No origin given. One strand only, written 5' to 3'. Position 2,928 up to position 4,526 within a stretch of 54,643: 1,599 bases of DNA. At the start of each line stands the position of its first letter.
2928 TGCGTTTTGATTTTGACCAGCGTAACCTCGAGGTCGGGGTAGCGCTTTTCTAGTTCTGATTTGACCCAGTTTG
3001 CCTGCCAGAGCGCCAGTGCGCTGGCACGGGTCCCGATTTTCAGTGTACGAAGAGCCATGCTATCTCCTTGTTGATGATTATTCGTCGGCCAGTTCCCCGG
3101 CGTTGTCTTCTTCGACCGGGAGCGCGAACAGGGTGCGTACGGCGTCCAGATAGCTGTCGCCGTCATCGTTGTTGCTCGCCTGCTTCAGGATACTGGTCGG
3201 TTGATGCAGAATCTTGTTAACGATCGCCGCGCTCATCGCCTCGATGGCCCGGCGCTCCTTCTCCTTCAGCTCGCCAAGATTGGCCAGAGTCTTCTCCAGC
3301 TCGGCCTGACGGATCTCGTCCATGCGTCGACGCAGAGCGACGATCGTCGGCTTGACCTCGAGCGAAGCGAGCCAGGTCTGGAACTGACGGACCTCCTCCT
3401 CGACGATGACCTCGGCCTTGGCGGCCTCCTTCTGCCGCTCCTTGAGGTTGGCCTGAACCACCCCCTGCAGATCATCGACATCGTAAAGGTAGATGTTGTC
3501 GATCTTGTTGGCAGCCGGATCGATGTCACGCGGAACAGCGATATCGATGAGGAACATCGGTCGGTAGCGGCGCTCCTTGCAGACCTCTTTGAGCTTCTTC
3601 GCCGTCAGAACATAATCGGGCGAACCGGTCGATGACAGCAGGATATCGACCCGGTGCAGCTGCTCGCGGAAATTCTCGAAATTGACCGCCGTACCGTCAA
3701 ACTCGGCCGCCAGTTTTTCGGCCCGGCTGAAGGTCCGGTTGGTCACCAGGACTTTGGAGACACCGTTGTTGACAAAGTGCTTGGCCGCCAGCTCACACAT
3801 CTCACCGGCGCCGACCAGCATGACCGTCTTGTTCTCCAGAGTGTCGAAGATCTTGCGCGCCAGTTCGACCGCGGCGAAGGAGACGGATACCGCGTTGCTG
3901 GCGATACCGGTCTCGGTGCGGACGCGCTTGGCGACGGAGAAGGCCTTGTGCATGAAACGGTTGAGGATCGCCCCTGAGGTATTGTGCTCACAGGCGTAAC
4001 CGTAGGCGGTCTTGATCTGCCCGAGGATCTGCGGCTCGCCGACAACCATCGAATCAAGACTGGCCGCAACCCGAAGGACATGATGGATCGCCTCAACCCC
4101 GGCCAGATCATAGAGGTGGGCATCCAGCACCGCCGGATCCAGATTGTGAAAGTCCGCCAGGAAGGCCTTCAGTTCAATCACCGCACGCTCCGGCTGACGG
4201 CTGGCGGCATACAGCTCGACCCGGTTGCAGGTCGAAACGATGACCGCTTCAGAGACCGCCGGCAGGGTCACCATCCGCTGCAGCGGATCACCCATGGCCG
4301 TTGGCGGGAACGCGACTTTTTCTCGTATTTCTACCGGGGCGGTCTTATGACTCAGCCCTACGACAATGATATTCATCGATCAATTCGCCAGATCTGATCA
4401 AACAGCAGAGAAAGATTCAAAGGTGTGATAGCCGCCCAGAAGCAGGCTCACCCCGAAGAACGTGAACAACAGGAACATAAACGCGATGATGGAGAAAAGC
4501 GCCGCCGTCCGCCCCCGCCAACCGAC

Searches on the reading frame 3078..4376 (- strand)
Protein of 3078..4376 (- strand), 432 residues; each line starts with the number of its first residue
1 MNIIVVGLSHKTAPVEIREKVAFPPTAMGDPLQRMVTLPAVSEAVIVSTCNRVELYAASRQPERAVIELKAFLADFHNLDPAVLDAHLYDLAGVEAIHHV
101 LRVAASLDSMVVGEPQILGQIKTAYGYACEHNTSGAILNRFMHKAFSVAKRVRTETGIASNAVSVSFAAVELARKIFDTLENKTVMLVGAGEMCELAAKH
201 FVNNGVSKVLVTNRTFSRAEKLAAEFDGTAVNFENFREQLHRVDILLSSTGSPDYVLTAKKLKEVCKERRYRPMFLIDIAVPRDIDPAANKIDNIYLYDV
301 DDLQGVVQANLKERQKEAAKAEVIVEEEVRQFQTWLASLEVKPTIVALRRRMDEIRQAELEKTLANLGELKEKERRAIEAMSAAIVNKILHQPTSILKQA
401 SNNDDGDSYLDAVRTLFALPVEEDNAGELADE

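Call 34: search_protein_families(library=pfam, proteins=[window:3078-4376:-], max_evalue=0.00001)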
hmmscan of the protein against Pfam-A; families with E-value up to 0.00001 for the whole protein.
window:3078-4376:- (432 aa): 3 families
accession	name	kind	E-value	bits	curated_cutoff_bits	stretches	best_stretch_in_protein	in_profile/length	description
PF05201.20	GlutR_N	-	3.4e-53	179.9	27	1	6-156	1-151/151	Glutamyl-tRNAGlu reductase, N-terminal domain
PF01488.26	Shikimate_DH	-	3.5e-46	157.1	24.3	1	171-306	1-138/138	Shikimate / quinate 5-dehydrogenase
PF00745.25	GlutR_dimer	-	7e-34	116.6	22.9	1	320-419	1-99/99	Glutamyl-tRNAGlu reductase, dimerisation domain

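Call 51: find_homologous_proteins(query=window:3081-4376:-, max_evalue=1e-50)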
Query window:3081-4376:- (432 aa): 7998 proteins with E <= 1e-50 among 8000 candidates; the best 120 are listed.
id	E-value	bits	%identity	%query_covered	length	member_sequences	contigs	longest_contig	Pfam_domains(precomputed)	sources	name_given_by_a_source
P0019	4.2e-276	933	100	100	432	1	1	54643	PF05201.21,PF00745.26,PF01488.27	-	-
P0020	6.0e-229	778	83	99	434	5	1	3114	PF05201.21,PF00745.26,PF01488.27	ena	-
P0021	1.2e-227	774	83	98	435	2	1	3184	PF05201.21,PF00745.26,PF01488.27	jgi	jgi:glutamyl-tRNA reductase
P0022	2.5e-226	769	83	98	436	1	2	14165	PF05201.21,PF00745.26,PF01488.27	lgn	-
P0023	4.8e-225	765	82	99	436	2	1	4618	PF05201.21,PF00745.26,PF01488.27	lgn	-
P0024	1.8e-224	763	81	100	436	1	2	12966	PF05201.21,PF00745.26,PF01488.27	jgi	-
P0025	2.1e-224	763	82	99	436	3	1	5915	PF05201.21,PF00745.26,PF01488.27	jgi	jgi:glutamyl-tRNA reductase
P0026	2.8e-224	763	81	100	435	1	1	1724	PF05201.21,PF00745.26,PF01488.27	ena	-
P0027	2.9e-224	763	81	100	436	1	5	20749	PF05201.21,PF00745.26,PF01488.27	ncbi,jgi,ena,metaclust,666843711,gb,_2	metaclust:\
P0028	1.5e-223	760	81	100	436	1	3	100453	PF05201.21,PF00745.26,PF01488.27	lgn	-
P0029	6.6e-223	758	83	97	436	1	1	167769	PF05201.21,PF00745.26,PF01488.27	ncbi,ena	-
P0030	7.4e-222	755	82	99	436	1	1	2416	PF05201.21,PF00745.26,PF01488.27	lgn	-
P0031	1.3e-221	754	81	97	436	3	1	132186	PF05201.21,PF03807.24,PF00745.26,PF01488.27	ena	-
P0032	8.0e-221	751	80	97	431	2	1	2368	PF05201.21,PF03807.24,PF00745.26,PF01488.27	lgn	-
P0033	1.2e-219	747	80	97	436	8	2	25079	PF05201.21,PF00745.26,PF01488.27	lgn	-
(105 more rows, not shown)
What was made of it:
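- The window's HemA is closest to the same genera (call 51).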
